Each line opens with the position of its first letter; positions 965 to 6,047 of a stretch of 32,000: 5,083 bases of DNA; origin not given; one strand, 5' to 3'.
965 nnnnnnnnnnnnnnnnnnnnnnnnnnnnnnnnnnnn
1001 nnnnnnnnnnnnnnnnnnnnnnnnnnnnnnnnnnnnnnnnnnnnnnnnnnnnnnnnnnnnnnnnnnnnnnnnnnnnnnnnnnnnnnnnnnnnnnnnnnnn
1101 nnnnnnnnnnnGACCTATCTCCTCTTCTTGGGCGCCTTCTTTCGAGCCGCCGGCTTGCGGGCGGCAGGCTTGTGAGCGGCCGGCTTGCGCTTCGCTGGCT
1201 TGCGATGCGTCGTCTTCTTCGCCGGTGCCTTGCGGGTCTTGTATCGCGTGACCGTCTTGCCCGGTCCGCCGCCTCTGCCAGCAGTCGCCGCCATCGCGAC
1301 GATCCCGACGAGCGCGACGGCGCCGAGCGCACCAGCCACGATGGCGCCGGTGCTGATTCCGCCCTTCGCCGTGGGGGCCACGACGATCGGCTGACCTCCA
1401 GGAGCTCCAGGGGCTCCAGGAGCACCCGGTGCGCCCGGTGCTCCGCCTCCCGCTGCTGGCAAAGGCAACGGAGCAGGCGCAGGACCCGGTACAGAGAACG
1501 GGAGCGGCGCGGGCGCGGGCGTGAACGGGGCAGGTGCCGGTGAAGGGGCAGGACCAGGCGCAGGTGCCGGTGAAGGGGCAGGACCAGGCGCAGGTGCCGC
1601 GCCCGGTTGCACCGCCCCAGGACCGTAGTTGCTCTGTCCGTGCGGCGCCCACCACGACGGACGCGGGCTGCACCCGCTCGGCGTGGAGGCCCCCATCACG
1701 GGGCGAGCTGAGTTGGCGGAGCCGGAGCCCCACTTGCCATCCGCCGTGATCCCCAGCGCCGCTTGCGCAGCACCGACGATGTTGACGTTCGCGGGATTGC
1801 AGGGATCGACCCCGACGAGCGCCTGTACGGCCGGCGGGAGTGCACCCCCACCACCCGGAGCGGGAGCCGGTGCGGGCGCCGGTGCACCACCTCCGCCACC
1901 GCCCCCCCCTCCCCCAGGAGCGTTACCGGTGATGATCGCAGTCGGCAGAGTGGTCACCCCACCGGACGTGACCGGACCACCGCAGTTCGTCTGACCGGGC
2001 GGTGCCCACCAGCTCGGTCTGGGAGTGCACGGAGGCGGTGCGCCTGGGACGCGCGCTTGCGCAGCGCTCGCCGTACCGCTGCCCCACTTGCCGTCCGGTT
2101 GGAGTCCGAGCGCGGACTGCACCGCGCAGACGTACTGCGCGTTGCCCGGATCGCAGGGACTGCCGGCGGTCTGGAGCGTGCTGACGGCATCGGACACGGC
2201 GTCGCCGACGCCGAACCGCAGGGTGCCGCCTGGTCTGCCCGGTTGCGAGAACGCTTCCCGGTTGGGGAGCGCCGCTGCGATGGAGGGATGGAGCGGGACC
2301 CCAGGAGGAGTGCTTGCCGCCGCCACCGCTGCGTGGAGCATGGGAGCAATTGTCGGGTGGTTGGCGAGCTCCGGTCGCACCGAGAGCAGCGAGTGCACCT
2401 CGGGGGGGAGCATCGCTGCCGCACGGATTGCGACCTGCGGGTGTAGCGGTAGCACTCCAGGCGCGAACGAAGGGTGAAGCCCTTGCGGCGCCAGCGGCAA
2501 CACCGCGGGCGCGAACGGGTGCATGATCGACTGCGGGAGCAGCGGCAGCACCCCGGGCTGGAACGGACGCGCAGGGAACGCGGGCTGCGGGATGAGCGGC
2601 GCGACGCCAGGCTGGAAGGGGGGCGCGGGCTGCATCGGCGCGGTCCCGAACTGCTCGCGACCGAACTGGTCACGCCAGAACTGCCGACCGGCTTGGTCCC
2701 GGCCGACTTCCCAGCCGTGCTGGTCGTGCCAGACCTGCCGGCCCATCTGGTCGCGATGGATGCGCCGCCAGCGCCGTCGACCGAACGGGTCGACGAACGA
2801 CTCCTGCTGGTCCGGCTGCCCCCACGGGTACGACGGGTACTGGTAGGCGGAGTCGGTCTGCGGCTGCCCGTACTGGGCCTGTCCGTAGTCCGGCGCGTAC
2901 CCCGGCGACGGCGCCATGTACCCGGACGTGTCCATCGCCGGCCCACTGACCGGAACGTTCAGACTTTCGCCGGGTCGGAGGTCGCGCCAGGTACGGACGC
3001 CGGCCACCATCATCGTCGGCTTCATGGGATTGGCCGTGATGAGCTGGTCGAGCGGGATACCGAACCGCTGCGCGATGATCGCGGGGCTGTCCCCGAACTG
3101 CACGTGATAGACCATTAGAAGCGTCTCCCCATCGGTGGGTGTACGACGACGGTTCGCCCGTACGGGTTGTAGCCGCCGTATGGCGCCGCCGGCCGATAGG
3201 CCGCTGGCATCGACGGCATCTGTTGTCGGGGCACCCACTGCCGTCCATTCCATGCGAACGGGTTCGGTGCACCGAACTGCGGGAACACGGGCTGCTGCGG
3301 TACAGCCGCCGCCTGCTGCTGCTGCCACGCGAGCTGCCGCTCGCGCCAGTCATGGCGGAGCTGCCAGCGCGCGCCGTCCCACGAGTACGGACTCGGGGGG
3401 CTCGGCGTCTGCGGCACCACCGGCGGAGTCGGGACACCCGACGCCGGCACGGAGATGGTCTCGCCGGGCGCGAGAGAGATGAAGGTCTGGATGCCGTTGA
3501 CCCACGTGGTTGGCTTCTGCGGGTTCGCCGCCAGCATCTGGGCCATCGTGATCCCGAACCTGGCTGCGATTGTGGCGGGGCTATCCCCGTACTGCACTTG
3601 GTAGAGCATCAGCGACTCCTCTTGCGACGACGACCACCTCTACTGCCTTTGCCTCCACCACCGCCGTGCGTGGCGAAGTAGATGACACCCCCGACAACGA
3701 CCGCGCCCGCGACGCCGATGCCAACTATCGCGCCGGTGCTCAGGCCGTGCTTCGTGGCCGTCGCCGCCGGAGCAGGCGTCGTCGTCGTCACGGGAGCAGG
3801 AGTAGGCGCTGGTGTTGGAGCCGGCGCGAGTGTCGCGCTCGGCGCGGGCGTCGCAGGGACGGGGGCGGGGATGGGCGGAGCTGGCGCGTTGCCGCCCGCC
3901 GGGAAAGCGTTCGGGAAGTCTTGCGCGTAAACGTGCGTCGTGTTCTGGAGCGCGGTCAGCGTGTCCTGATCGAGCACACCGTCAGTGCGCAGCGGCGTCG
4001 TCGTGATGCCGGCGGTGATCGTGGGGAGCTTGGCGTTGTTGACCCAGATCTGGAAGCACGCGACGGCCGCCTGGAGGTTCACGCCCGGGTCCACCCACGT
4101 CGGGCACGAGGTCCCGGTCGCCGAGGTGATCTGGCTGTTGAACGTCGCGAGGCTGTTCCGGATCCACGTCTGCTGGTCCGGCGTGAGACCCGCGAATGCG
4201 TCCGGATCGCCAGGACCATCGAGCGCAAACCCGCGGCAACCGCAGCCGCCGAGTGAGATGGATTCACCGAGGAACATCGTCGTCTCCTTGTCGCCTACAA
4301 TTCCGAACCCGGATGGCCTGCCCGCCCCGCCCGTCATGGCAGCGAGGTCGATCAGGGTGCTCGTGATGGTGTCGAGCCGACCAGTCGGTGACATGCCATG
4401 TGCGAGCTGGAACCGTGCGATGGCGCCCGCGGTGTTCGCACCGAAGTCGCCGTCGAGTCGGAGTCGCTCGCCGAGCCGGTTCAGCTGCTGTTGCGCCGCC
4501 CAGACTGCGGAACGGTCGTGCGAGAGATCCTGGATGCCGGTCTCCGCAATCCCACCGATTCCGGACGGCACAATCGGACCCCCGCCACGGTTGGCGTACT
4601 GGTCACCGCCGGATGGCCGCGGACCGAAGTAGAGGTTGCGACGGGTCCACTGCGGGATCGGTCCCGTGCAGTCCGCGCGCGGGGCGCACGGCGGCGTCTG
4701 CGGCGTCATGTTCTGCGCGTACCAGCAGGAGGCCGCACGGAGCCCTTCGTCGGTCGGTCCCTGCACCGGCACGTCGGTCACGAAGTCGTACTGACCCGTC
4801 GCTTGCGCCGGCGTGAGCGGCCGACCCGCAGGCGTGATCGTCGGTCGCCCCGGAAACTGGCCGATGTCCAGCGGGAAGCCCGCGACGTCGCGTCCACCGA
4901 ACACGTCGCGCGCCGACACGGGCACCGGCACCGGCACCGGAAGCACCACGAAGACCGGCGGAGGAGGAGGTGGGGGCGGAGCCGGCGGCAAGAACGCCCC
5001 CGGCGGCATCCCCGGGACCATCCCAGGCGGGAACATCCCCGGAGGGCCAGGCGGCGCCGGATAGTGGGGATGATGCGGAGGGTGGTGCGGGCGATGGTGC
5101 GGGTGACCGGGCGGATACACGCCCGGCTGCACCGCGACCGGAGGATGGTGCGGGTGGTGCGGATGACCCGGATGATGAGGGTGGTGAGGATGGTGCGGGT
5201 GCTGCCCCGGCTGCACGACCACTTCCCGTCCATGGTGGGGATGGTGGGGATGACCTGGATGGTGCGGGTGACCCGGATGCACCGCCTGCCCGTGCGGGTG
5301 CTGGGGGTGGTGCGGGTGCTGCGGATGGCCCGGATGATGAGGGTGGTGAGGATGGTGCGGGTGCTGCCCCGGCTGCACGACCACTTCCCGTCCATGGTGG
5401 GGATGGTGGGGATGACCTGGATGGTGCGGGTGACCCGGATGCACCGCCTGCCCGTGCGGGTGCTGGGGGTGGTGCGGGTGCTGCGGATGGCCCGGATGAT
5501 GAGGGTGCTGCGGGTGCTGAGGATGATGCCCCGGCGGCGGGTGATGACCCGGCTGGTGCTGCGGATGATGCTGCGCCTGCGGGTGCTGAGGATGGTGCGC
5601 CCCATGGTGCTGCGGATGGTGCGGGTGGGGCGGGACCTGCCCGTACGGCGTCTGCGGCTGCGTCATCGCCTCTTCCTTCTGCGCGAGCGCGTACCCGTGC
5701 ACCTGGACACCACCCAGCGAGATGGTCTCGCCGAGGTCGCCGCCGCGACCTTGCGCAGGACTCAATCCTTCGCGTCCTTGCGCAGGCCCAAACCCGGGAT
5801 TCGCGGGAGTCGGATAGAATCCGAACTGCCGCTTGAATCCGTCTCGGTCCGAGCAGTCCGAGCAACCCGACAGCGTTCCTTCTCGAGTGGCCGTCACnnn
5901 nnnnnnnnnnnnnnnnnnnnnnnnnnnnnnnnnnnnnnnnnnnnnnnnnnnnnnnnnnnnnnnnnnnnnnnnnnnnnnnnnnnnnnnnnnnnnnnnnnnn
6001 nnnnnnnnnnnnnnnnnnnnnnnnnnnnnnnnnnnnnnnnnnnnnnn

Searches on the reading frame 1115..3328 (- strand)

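Call 26: search_protein_families(library=phrogs, max_evalue=0.1, proteins=[window:1115-3328:-])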
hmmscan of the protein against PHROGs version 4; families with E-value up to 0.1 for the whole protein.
window:1115-3328:- (737 aa): 0 families

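Call 50: search_protein_families(library=pfam, max_evalue=1, proteins=[window:1115-3115:-])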
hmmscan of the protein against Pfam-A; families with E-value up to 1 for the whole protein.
window:1115-3115:- (666 aa): 4 families
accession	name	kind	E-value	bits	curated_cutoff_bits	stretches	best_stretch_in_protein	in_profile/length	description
PF01476.26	LysM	-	9.4e-05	22.7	20.9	1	3-33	1-31/43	LysM domain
PF07382.16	HC2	-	0.006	17.1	40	1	620-664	98-144/194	Histone H1-like nucleoprotein HC2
PF01471.23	PG_binding_1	-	0.011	16.3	23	1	329-350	34-55/57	Putative peptidoglycan binding domain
PF23473.1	LysM3_LYK4_5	-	0.016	15.7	29.3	1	2-33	4-35/48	LYK4/5 LysM3 domain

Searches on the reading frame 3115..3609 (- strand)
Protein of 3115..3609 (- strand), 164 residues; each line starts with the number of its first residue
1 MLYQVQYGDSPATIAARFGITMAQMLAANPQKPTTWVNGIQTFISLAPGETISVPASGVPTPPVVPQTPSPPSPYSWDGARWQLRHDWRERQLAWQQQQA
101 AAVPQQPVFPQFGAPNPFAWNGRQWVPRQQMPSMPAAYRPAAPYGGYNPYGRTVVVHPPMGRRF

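Call 12: search_protein_families(library=pfam, max_evalue=0.01, proteins=[window:3115-3609:-])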
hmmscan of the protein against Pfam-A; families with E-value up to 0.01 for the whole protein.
window:3115-3609:- (164 aa): 2 families
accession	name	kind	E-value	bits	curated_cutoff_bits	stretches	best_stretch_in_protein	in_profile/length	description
PF01476.26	LysM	-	1.5e-06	28.4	20.9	1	3-29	1-27/43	LysM domain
PF23473.1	LysM3_LYK4_5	-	0.0011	19.4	29.3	1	3-29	5-31/48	LYK4/5 LysM3 domain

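Call 37: find_encoding_contigs(protein=window:3115-3609:-, flank=10000, max_places=2)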
Protein window:3115-3609:- (164 aa): 4 contigs read that carry it; 2 places shown.
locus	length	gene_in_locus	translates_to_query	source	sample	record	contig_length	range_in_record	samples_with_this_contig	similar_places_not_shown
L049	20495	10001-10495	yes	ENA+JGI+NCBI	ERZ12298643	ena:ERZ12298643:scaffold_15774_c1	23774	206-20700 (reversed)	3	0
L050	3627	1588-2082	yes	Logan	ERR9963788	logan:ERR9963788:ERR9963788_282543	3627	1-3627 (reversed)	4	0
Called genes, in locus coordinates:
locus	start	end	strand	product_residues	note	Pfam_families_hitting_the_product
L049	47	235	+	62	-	-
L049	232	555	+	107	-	-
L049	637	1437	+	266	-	-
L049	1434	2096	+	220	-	-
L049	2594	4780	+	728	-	-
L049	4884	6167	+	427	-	-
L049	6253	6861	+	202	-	-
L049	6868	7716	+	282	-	-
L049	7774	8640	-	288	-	-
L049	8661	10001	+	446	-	PF01471:PG_binding_1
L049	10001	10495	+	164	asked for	PF01476:LysM (weak)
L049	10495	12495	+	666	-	-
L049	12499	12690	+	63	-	-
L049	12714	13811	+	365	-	-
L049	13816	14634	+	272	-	-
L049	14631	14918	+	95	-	-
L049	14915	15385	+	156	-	-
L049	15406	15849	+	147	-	-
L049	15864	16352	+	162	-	-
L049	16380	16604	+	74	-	-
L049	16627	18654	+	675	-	-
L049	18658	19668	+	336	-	PF00535:Glycos_transf_2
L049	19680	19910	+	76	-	-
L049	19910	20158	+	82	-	-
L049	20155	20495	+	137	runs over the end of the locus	PF00782:DSPc (weak)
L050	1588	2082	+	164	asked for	PF01476:LysM (weak)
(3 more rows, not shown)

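Call 55: search_protein_families(library=pfam, alignment_id=A5, max_evalue=0.001)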
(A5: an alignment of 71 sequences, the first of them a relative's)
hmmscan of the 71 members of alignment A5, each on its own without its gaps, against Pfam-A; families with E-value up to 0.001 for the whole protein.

A. member 1, L049:2393-4777:+ (795 aa): 0 families

B. families by the number of members that match (of 71 scanned): 9 families
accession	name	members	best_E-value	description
PF04002.20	RadC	4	4.5e-25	RadC-like JAB domain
PF01841.26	Transglut_core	3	7.7e-07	Transglutaminase-like superfamily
PF00589.27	Phage_integrase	1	3.6e-19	Phage integrase family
PF00535.33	Glycos_transf_2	1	3.4e-08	Glycosyl transferase family 2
PF13472.12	Lipase_GDSL_2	1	2.5e-06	GDSL-like Lipase/Acylhydrolase family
PF19040.6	SGNH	1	8.3e-05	SGNH domain (fused to AT3 domains)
PF01464.25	SLT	1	0.00017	Transglycosylase SLT domain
PF04311.20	DUF459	1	0.00036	Protein of unknown function (DUF459)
PF25595.1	Phage_TTP_16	1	0.00055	Phage tail tube protein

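Call 64: search_protein_families(library=phrogs, alignment_id=A5, max_evalue=0.001)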
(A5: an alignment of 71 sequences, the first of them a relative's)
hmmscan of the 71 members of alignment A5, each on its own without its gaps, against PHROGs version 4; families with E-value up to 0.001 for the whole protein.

A. member 1, L049:2393-4777:+ (795 aa): 0 families

B. families by the number of members that match (of 71 scanned): 15 families
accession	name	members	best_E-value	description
phrog_10276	-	4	2.1e-25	DNA repair protein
phrog_4928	-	2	1.4e-36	-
phrog_196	-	2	2.5e-36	baseplate hub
phrog_21656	-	2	1.1e-21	peptidase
phrog_1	-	1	4.1e-20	integrase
phrog_13530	-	1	9.6e-18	-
phrog_216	-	1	8.4e-14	integrase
phrog_13126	-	1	3.2e-11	beta-1,4-glycosyltransferase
phrog_11561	-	1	1.1e-05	-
phrog_3201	-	1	6.9e-05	tail fiber protein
phrog_380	-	1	8.1e-05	endolysin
phrog_4067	-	1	0.00022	transglycosylase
phrog_342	-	1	0.00028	internal virion protein with endolysin domain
phrog_38452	-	1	0.00037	tail protein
phrog_1493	-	1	0.00091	endolysin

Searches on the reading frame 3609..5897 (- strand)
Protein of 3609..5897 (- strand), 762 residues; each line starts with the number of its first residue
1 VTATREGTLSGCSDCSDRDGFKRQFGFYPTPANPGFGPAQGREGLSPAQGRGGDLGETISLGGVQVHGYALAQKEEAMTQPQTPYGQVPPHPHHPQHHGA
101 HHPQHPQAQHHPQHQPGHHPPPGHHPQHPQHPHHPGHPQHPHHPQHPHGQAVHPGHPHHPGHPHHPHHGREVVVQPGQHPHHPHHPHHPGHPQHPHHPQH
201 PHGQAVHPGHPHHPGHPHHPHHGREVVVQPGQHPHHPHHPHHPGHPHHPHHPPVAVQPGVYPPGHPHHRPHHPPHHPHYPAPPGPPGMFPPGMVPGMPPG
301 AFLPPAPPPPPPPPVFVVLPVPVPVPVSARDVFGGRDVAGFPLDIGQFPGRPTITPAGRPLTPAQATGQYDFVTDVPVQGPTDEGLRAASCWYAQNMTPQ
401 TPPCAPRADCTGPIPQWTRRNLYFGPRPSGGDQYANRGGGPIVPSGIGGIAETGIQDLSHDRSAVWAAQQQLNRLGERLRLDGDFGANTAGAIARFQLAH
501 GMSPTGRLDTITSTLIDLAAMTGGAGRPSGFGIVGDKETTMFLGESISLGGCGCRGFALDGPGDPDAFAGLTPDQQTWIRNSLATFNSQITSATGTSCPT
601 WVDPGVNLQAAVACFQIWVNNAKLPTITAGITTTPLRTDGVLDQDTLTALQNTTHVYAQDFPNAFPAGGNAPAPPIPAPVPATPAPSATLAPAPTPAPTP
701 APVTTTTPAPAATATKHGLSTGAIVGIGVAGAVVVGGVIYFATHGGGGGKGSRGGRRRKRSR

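Call 10: search_protein_families(library=pfam, max_evalue=0.01, proteins=[window:3609-5897:-])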
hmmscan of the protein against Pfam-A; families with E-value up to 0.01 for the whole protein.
window:3609-5897:- (762 aa): 2 families
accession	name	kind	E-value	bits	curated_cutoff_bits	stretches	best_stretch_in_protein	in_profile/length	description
PF01471.23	PG_binding_1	-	3.1e-12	46.9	23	1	463-512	3-53/57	Putative peptidoglycan binding domain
PF03302.18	VSP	-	0.00025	20.5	31.4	1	713-741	358-386/397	Giardia variant-specific surface protein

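Call 11: search_protein_families(library=phrogs, max_evalue=0.01, proteins=[window:3609-5897:-])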
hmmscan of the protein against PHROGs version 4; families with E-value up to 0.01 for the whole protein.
window:3609-5897:- (762 aa): 3 families
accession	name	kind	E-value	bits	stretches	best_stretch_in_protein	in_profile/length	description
phrog_1224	-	head and packaging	2.1e-07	31.6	1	459-517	7-65/438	endolysin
phrog_1493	-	lysis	1.3e-05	25.6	1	461-512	246-301/394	endolysin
phrog_2649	-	lysis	5.8e-05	24.1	1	460-503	180-222/261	endolysin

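Call 96: search_protein_families(library=ncbifam, max_evalue=5, proteins=[window:3609-5897:-])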
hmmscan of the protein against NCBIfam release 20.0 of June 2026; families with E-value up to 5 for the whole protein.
window:3609-5897:- (762 aa): 4 families
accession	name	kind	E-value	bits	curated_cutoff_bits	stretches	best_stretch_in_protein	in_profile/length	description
TIGR02869.1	spore_SleB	equivalog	0.0068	16.3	236.5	1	463-516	14-68/201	spore cortex-lytic enzyme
NF052335.1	PdgHdaseHSB129560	equivalog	0.043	13.1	500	1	461-506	272-318/330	peptidoglycan hydrolase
NF037973.1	metallo_SslE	exception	0.066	10.5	3000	1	668-721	42-95/1519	lipoprotein metalloprotease SslE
NF052377.1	lmo1851_S41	exception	0.3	9.7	725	1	462-514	390-443/468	lmo1851 family serine protease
